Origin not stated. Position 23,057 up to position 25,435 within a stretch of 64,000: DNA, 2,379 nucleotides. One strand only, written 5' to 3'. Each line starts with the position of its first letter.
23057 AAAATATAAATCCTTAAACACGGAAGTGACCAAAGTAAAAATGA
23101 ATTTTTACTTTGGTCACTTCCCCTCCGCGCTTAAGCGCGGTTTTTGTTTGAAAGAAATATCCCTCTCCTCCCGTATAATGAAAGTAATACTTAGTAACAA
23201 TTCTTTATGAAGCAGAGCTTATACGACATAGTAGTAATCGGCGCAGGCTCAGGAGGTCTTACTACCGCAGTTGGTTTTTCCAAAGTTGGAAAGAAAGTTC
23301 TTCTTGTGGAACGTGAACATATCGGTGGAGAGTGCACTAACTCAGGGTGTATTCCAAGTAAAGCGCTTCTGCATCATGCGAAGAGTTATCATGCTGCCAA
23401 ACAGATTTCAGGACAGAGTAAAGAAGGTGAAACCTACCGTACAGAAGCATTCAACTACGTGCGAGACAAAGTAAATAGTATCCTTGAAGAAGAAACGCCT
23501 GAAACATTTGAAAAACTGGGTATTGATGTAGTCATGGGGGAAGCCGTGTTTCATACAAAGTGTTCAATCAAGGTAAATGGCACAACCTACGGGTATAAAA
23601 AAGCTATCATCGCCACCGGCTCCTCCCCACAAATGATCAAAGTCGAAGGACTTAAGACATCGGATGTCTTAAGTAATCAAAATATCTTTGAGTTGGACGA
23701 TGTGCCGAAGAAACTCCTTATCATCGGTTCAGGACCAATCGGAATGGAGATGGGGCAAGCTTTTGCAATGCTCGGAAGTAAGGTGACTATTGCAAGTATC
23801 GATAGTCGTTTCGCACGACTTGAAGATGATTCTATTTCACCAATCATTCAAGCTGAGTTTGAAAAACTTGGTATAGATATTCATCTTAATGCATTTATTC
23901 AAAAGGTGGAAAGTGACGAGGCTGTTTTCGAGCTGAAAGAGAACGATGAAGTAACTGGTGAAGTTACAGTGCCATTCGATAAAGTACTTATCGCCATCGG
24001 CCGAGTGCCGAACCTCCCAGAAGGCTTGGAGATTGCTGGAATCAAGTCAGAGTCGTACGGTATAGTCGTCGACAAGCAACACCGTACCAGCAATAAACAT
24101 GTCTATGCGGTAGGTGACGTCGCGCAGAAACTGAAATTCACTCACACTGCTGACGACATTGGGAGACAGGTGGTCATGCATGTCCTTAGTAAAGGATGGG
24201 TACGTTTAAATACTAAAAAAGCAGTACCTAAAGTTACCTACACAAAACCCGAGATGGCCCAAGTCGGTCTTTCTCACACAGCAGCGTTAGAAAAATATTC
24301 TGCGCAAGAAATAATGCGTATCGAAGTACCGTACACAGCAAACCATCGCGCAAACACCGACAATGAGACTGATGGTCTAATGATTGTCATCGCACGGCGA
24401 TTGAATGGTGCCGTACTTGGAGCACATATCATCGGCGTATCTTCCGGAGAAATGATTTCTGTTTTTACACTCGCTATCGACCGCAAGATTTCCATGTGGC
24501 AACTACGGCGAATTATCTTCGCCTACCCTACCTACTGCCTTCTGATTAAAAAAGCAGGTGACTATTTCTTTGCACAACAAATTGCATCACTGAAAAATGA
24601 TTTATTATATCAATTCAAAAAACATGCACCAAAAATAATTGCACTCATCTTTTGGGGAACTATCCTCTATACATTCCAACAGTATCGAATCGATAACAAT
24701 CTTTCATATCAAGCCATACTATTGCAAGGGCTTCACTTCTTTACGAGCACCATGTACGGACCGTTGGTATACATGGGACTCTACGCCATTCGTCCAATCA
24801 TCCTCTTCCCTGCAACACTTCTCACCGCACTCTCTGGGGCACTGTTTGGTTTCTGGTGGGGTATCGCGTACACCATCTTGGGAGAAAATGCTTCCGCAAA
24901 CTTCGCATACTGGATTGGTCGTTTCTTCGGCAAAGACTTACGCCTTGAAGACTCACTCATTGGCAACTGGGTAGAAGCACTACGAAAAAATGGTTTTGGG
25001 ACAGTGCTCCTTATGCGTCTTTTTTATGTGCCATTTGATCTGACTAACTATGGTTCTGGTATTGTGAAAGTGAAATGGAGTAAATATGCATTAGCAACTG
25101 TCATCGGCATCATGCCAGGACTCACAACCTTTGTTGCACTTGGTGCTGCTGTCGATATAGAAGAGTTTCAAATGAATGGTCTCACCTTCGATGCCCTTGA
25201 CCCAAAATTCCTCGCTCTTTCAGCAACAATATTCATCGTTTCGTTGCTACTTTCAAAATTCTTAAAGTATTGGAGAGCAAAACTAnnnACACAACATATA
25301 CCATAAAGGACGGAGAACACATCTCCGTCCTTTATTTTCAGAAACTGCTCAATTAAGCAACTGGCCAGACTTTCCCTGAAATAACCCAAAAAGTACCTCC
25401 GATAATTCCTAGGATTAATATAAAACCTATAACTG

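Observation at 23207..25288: FAD-dependent disulfide oxidoreductase fused to a DedA/TVP38 membrane domain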

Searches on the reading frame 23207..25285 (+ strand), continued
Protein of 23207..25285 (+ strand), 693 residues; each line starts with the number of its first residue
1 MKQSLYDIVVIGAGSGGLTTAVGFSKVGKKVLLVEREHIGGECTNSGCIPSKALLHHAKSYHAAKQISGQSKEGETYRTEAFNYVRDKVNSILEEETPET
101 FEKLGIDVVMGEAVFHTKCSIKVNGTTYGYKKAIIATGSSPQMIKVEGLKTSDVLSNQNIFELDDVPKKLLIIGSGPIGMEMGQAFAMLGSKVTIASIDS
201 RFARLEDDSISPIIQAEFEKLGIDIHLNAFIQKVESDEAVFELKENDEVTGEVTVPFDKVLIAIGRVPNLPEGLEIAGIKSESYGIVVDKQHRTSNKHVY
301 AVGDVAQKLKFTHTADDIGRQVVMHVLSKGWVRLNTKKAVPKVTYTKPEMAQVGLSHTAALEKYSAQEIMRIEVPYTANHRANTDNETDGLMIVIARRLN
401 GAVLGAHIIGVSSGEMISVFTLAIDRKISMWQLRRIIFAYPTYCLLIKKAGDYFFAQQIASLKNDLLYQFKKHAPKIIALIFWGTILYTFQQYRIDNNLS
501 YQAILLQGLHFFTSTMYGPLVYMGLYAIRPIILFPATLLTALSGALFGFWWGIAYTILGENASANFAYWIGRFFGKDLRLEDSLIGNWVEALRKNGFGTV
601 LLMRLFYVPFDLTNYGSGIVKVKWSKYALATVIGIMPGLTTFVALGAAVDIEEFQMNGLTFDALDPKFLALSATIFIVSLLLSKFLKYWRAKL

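Call 92: find_encoding_contigs(protein=P0126, flank=7000, max_places=2)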
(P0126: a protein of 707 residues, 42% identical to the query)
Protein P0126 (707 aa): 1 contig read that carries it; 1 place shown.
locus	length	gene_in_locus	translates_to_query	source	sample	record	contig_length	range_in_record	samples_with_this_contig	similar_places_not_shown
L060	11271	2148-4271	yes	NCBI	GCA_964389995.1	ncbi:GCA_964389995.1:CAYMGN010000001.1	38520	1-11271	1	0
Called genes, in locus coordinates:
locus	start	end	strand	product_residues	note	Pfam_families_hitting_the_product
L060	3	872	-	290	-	?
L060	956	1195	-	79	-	-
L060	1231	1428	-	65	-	-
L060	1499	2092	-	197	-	PF00230:MIP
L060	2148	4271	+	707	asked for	PF00890:FAD_binding_2, PF01134:GIDA, PF07992:Pyr_redox_2, PF12831:FAD_oxidored, PF13738:Pyr_redox_3, PF00070:Pyr_redox, PF02852:Pyr_redox_dim, PF09335:VTT_dom, +4 more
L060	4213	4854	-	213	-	-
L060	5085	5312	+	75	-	PF00395:SLH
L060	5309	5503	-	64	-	-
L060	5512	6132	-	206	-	-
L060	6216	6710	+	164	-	-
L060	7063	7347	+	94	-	-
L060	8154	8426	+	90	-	-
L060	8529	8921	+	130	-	PF01909:NTP_transf_2, PF18765:Polbeta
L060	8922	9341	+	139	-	PF01934:HepT-like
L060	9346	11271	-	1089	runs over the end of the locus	PF17757:UvrB_inter, PF02559:CarD_TRCF_RID, PF00270:DEAD, PF00271:Helicase_C, PF03461:TRCF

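Call 93: find_encoding_contigs(protein=P0191, flank=6000, max_places=3)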
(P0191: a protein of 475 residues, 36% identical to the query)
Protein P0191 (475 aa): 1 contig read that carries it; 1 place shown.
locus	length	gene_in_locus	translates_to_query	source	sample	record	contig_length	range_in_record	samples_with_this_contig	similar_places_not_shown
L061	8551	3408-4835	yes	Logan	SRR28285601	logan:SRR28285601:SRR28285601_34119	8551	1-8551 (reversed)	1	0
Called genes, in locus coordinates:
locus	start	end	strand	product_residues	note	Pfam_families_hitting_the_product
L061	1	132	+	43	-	?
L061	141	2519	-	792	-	PF12607:DUF3772, PF00924:MS_channel_2nd, PF21082:MS_channel_3rd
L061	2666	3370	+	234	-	PF09335:VTT_dom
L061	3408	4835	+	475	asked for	PF00890:FAD_binding_2 (faint), PF01134:GIDA (faint), PF01266:DAO (faint), PF01494:FAD_binding_3 (faint), PF07992:Pyr_redox_2, PF13738:Pyr_redox_3, PF00070:Pyr_redox, PF02852:Pyr_redox_dim, +3 more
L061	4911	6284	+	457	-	PF02518:HATPase_c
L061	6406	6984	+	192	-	-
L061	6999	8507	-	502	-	PF02737:3HCDH_N, PF00725:3HCDH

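Call 94: find_encoding_contigs(protein=P0131, flank=5000, max_places=1)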
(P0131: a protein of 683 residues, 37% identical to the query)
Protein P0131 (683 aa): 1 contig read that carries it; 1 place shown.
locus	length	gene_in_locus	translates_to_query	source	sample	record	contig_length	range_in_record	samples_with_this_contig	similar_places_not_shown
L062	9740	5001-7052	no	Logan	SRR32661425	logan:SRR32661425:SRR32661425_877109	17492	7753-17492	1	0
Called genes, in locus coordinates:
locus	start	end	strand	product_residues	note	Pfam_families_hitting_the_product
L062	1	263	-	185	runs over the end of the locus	PF02223:Thymidylate_kin (weak)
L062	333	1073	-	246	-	PF01925:TauE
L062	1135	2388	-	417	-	PF02812:ELFV_dehydrog_N, PF00208:ELFV_dehydrog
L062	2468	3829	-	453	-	PF00202:Aminotran_3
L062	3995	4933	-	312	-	-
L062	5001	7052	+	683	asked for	PF01134:GIDA (faint), PF01266:DAO (faint), PF07992:Pyr_redox_2, PF13738:Pyr_redox_3, PF00070:Pyr_redox, PF02852:Pyr_redox_dim, PF09335:VTT_dom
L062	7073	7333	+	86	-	-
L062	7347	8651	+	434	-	PF00512:HisKA, PF02518:HATPase_c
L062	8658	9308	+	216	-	PF00072:Response_reg, PF00486:Trans_reg_C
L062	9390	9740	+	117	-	?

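Call 95: find_encoding_contigs(protein=P0162, flank=5000, max_places=1)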
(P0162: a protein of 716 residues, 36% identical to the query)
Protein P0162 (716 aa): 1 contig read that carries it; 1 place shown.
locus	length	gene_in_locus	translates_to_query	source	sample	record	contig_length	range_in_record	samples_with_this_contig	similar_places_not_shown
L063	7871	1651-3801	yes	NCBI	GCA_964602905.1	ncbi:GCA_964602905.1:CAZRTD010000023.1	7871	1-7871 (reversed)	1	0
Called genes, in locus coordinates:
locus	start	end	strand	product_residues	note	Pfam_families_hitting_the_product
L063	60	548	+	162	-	PF00520:Ion_trans, PF07885:Ion_trans_2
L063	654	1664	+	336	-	PF02739:5_3_exonuc_N, PF01367:5_3_exonuc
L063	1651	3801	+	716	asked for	PF01134:GIDA (faint), PF07992:Pyr_redox_2, PF12831:FAD_oxidored (weak), PF13450:NAD_binding_8 (weak), PF13738:Pyr_redox_3, PF00070:Pyr_redox, PF02852:Pyr_redox_dim, PF09335:VTT_dom, +4 more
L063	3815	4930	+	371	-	PF13439:Glyco_transf_4 (weak), PF00534:Glycos_transf_1, PF13692:Glyco_trans_1_4, PF20706:GT4-conflict (weak)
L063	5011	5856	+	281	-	-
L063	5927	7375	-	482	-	PF01229:Glyco_hydro_39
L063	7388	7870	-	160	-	?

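Call 96: find_encoding_contigs(protein=P0258, flank=5000, max_places=1)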
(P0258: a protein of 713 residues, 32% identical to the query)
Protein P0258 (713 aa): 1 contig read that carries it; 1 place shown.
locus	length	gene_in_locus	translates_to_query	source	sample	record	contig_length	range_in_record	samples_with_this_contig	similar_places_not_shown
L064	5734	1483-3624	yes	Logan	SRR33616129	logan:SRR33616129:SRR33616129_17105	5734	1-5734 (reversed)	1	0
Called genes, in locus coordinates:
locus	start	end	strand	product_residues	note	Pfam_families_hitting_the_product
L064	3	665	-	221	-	?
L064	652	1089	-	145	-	PF00825:Ribonuclease_P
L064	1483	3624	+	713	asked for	PF09335:VTT_dom, PF01134:GIDA (weak), PF01266:DAO (faint), PF01494:FAD_binding_3 (faint), PF07992:Pyr_redox_2, PF13738:Pyr_redox_3, PF00070:Pyr_redox, PF02852:Pyr_redox_dim, +2 more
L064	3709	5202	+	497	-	PF02518:HATPase_c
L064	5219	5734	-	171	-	?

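Call 97: find_encoding_contigs(protein=P0187, flank=5000, max_places=1)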
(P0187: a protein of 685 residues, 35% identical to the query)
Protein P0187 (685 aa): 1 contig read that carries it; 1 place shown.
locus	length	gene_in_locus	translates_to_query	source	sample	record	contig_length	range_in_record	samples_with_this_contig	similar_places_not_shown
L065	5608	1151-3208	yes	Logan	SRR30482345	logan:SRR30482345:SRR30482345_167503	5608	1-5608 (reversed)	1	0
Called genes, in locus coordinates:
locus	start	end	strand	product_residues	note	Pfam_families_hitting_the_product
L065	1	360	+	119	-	?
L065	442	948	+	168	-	-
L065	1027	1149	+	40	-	-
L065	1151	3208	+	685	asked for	PF09335:VTT_dom, PF01262:AlaDh_PNT_C (faint), PF01494:FAD_binding_3 (faint), PF01946:Thi4 (faint), PF07992:Pyr_redox_2, PF13738:Pyr_redox_3, PF00070:Pyr_redox, PF02852:Pyr_redox_dim, +8 more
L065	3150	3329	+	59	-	-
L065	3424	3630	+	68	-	-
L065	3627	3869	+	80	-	-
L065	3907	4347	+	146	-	-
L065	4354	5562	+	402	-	-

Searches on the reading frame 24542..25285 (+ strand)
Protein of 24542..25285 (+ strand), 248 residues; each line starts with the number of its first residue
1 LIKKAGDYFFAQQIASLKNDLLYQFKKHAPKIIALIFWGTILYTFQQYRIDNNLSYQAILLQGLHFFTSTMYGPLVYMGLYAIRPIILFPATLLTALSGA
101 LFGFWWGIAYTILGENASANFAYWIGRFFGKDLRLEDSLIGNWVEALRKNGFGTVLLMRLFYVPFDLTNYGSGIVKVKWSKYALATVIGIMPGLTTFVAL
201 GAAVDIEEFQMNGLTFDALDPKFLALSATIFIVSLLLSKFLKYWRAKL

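Call 70: search_protein_families(library=ncbifam, proteins=[window:24542-25285:+], max_evalue=0.01)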
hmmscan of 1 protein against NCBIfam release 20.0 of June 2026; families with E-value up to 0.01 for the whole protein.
window:24542-25285:+ (248 aa): 1 family
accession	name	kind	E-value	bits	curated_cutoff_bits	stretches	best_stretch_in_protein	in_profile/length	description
NF052604.1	UndecprPTUtpABac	equivalog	0.00021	21.4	250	1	102-239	47-190/198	undecaprenyl phosphate transporter UptA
